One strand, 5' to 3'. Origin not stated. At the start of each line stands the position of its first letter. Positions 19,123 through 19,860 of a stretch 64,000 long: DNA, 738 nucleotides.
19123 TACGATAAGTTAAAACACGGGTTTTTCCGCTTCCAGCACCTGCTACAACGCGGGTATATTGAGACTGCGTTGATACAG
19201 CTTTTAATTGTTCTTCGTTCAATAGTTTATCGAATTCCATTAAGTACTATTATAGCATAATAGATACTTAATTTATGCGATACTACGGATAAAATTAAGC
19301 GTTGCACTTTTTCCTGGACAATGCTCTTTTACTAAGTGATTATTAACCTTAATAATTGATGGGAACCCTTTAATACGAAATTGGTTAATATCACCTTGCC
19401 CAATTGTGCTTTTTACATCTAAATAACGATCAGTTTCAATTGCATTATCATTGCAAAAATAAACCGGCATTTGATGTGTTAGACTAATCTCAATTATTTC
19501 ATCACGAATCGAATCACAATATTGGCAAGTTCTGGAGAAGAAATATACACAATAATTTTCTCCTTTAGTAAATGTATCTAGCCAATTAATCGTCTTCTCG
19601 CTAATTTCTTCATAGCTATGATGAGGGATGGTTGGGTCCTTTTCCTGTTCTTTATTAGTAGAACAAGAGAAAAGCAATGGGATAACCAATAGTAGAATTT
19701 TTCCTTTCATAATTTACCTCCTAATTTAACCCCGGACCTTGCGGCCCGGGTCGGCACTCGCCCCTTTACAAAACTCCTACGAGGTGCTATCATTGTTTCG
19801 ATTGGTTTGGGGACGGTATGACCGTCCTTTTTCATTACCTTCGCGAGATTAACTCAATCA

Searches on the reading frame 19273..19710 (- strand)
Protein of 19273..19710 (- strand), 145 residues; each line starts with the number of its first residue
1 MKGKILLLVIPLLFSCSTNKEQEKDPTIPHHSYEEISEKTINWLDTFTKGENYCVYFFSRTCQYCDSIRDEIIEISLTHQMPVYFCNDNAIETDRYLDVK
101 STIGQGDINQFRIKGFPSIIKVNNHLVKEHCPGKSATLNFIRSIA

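Call 10: search_protein_families(library=pfam, proteins=[window:19273-19710:-], max_evalue=0.1)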
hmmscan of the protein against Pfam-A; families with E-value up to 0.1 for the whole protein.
window:19273-19710:- (145 aa): 2 families
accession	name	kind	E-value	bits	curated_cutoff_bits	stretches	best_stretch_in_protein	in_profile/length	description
PF13098.12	Thioredoxin_2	-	0.01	16.6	27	1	49-125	4-85/104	Thioredoxin-like domain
PF00085.26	Thioredoxin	-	0.033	14.6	23.5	0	49-133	16-90/103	Thioredoxin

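Call 11: find_homologous_proteins(query=window:19273-19710:-, max_evalue=0.001)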
Query window:19273-19710:- (145 aa): 14 proteins with E <= 0.001 among 25 candidates.
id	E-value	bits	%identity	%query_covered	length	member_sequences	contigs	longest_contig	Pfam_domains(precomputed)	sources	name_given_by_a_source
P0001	5.5e-79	281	82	100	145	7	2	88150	-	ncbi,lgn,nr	ncbi:MAG: hypothetical protein MJ214_01620 [Bacilli bacterium]|nr:hypothetical protein [Bacilli bact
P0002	6.3e-79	281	81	100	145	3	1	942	-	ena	-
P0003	9.4e-78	277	81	99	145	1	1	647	-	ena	-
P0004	2.3e-75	269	78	100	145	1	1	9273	-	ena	-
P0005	8.8e-75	267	77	99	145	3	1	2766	-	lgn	-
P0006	6.5e-72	258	76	100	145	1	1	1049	-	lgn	-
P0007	2.8e-71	256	76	99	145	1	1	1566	-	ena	-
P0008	4.2e-71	255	74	100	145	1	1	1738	-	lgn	-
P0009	2.2e-70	253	72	100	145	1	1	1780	-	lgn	-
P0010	6.9e-68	245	72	100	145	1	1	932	-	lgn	-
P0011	3.3e-66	239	70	99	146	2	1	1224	-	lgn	-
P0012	1.7e-63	231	68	99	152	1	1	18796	-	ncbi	-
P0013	5.6e-62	226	67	99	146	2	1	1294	-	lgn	-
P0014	1.2e-58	215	64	99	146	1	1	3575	-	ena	-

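Call 12: find_encoding_contigs(protein=window:19273-19710:-, flank=3000, max_places=6)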
Protein window:19273-19710:- (145 aa): 1 contig read that carries it; 1 place shown.
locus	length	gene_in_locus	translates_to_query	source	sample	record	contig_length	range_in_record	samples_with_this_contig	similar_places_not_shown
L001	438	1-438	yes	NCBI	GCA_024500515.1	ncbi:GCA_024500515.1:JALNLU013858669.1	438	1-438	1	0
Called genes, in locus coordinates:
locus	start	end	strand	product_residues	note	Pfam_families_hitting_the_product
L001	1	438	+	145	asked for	?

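Call 13: find_encoding_contigs(protein=P0001, flank=4000, max_places=3)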
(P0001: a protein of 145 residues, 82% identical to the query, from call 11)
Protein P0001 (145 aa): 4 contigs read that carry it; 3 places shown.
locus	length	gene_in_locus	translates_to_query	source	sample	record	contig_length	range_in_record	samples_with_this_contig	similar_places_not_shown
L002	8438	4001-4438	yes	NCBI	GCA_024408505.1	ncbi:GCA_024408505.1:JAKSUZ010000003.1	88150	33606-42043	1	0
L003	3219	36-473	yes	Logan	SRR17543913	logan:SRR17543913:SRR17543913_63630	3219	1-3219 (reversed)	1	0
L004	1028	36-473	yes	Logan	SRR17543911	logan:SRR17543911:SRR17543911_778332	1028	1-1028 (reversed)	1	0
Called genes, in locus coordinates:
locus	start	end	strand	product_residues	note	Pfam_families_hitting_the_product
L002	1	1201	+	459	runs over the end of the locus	PF01336:tRNA_anti-codon, PF00152:tRNA-synt_2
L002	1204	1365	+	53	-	-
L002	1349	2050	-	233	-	-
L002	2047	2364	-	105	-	-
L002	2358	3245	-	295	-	-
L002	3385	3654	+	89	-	-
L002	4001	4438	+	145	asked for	-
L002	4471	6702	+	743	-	PF00580:UvrD-helicase, PF01443:Viral_helicase1 (faint), PF13245:AAA_19, PF13604:AAA_30 (faint), PF13361:UvrD_C, PF13538:UvrD_C_2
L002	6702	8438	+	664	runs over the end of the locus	PF22745:Nlig-Ia, PF01653:DNA_ligase_aden, PF03120:OB_DNA_ligase, PF03119:DNA_ligase_ZBD (faint), PF14520:HHH_5 (faint), PF12826:HHH_2, PF00533:BRCT, PF12738:PTCB-BRCT (weak)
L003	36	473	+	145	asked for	-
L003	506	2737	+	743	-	PF00580:UvrD-helicase, PF01443:Viral_helicase1 (faint), PF13245:AAA_19, PF13604:AAA_30 (faint), PF13361:UvrD_C, PF13538:UvrD_C_2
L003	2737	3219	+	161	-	?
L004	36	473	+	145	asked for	-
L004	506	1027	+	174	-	?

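Call 14: find_encoding_contigs(protein=P0004, flank=4000, max_places=2)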
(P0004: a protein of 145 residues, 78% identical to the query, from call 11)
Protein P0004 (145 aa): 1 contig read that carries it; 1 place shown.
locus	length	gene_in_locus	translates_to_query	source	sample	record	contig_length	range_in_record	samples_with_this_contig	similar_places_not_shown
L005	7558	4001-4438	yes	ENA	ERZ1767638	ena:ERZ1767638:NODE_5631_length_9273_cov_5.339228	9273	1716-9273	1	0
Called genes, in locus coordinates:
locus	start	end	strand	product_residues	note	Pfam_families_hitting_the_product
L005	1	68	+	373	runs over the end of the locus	PF13477:Glyco_trans_4_2 (weak), PF13439:Glyco_transf_4, PF00534:Glycos_transf_1, PF13692:Glyco_trans_1_4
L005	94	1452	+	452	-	PF01336:tRNA_anti-codon, PF00152:tRNA-synt_2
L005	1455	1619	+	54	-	-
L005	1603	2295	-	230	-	-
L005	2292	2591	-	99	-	-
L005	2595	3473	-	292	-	-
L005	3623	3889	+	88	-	-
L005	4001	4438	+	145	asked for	-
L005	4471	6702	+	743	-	PF00580:UvrD-helicase, PF13245:AAA_19, PF13604:AAA_30 (faint), PF13361:UvrD_C, PF01443:Viral_helicase1 (weak), PF13538:UvrD_C_2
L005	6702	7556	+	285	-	?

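Call 15: find_encoding_contigs(protein=P0012, flank=4000, max_places=2)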
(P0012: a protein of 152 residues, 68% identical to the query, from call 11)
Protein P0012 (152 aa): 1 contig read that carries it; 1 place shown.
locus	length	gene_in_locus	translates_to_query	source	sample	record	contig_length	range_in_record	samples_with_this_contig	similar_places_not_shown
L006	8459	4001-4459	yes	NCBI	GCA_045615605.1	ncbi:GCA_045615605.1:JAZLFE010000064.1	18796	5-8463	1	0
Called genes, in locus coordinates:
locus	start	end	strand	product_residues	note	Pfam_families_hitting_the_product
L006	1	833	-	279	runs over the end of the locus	?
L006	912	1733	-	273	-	-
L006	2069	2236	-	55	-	-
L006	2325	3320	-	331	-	PF02661:Fic (weak)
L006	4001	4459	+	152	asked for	-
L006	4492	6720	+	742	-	PF00580:UvrD-helicase, PF01443:Viral_helicase1 (faint), PF13245:AAA_19, PF13604:AAA_30 (faint), PF13361:UvrD_C, PF13538:UvrD_C_2 (faint), PF21196:PcrA_UvrD_tudor (weak)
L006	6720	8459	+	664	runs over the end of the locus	PF22745:Nlig-Ia, PF01653:DNA_ligase_aden, PF03120:OB_DNA_ligase, PF00633:HHH (faint), PF14520:HHH_5 (faint), PF12826:HHH_2, PF00533:BRCT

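Call 16: find_encoding_contigs(protein=P0014, flank=4000, max_places=2)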
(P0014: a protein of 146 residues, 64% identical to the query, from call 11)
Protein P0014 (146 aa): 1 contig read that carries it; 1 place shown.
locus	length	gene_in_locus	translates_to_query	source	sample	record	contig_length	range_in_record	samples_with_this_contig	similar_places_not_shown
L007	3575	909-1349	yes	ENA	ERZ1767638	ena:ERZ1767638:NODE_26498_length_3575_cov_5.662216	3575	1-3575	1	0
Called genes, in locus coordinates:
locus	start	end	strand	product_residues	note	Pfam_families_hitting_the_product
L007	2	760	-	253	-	?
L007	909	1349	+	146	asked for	-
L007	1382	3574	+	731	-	?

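Call 23: find_encoding_contigs(protein=P0005, flank=3000, max_places=2)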
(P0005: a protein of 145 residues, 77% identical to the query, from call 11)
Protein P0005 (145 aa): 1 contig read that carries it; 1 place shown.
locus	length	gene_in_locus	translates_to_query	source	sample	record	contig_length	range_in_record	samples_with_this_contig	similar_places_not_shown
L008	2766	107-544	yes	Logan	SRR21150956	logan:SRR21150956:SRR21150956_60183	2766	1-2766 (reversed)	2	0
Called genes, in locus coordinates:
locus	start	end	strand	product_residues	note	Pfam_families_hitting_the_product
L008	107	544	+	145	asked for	-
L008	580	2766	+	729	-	?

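Call 24: find_encoding_contigs(protein=P0008, flank=3000, max_places=2)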
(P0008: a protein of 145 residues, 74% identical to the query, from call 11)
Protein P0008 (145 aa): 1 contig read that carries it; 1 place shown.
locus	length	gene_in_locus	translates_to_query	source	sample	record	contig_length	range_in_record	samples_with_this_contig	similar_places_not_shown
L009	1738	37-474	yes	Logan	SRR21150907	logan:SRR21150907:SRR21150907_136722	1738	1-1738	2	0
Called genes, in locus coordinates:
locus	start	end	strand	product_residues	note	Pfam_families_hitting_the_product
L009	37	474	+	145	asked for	-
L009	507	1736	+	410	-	?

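Call 25: find_encoding_contigs(protein=P0009, flank=3000, max_places=2)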
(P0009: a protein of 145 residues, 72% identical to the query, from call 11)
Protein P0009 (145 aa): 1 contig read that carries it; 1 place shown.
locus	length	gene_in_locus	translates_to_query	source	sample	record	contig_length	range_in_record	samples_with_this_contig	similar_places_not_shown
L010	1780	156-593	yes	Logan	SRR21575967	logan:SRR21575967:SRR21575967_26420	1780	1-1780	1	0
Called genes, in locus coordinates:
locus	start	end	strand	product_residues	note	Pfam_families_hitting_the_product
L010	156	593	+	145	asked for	-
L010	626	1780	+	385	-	?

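Call 26: find_encoding_contigs(protein=P0007, flank=3000, max_places=2)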
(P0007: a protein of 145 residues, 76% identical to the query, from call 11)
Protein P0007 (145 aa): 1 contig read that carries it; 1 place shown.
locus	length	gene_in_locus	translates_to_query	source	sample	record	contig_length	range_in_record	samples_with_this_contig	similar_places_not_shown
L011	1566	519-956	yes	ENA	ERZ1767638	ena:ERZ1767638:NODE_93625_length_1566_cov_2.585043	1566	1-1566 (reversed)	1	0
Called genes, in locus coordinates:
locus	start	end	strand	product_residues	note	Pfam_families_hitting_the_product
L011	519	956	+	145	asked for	-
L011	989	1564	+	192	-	?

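Call 33: find_related_loci(query=A1, collection=genome_contigs, flank=2500)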
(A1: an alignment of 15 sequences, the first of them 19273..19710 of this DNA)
Query A1 (145 aa) in genome_contigs; peptide patterns used: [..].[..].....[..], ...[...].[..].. (x = any residue, [..] = any of these).
92 stretches matched a pattern; 3 encode a relative of the query (tblastn E <= 1e-3); 3 distinct loci.
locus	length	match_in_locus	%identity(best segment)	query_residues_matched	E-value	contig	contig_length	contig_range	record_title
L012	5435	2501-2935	82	1-145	2e-84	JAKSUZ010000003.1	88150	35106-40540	MAG: Bacilli bacterium isolate Horse_feces346 MAG346_3, whole genome shotgun sequence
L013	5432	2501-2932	68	1-144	6e-69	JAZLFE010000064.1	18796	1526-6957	MAG: Bacilli bacterium isolate T1900045005_TA20190067.MAGScoT_cleanbin_000122 SGB_4354_k141_636897, whole genome shotgun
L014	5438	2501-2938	57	1-145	2e-57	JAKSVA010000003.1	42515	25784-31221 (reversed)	MAG: Bacilli bacterium isolate Horse_feces347 MAG347_3, whole genome shotgun sequence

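Call 36: find_encoding_contigs(protein=P0013, flank=1500, max_places=3)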
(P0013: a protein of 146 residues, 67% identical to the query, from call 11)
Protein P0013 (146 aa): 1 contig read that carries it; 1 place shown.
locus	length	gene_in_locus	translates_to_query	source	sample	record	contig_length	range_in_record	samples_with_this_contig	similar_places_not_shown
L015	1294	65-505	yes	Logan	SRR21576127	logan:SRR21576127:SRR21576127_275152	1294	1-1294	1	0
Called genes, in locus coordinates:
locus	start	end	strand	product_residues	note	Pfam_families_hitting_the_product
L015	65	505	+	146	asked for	-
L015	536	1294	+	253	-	?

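Call 37: find_encoding_contigs(protein=P0011, flank=1500, max_places=3)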
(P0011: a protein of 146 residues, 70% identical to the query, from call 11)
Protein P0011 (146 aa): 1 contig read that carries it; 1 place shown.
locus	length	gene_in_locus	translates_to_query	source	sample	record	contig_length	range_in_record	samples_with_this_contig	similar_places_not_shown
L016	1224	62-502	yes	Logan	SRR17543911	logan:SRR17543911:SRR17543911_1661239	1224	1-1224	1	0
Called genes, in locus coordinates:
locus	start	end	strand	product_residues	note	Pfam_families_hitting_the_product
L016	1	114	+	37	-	?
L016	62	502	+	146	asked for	-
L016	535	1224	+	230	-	?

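Call 38: find_encoding_contigs(protein=P0006, flank=1500, max_places=3)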
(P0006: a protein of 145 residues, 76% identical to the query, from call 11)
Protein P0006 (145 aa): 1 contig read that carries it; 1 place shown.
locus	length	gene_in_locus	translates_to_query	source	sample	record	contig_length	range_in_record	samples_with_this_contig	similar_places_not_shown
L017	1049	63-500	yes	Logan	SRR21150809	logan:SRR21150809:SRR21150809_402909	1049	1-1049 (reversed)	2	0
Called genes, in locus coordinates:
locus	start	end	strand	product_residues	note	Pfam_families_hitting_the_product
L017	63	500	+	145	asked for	-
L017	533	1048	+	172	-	?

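Call 45: search_protein_families(library=pfam, proteins=[L002:3385-3654:+, L005:3623-3889:+, L014:1664-2317:+, L006:2325-3320:-, L006:2069-2236:-], max_evalue=0.1)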
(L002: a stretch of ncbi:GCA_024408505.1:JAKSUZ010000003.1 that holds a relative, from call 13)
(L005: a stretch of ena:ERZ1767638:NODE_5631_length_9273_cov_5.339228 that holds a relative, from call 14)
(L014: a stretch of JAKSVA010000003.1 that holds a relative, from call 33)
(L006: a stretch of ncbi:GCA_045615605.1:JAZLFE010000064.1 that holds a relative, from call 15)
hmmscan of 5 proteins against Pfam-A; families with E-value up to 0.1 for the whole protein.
L002:3385-3654:+ (89 aa): 0 families

L005:3623-3889:+ (88 aa): 0 families

L014:1664-2317:+ (217 aa): 1 family
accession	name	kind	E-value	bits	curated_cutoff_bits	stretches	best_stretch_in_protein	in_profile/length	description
PF09195.17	Endonuc-BglII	-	5.7e-06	26.6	26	1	60-186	40-162/163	Restriction endonuclease BglII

L006:2325-3320:- (331 aa): 1 family
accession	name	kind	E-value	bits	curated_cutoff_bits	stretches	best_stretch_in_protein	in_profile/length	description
PF02661.23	Fic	-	3.5e-07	31.4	24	1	193-265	21-93/93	Fic/DOC family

L006:2069-2236:- (55 aa): 1 family
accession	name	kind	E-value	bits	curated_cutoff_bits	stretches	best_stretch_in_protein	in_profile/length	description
PF18495.6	VbhA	-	0.045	14.2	25.9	1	13-50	8-45/47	Antitoxin VbhA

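Call 76: search_protein_families(library=phrogs, proteins=[L002:3385-3654:+, L005:3623-3889:+], max_evalue=0.1)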
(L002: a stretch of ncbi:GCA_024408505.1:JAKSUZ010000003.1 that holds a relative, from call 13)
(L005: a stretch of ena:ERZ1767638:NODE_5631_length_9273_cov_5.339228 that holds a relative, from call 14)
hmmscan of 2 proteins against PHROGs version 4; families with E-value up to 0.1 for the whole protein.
L002:3385-3654:+ (89 aa): 0 families

L005:3623-3889:+ (88 aa): 1 family
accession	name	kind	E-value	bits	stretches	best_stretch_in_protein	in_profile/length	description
phrog_12986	-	unknown function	0.08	14.1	1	17-73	45-95/130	-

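Call 77: search_protein_families(library=padloc, proteins=[L002:3385-3654:+, L005:3623-3889:+, window:19273-19710:-], max_evalue=0.1)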
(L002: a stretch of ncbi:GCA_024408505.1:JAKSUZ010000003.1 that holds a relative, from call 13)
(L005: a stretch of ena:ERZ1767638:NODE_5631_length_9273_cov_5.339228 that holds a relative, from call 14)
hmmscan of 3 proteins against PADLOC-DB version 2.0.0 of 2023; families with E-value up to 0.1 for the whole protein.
L002:3385-3654:+ (89 aa): 0 families

L005:3623-3889:+ (88 aa): 0 families

window:19273-19710:- (145 aa): 0 families
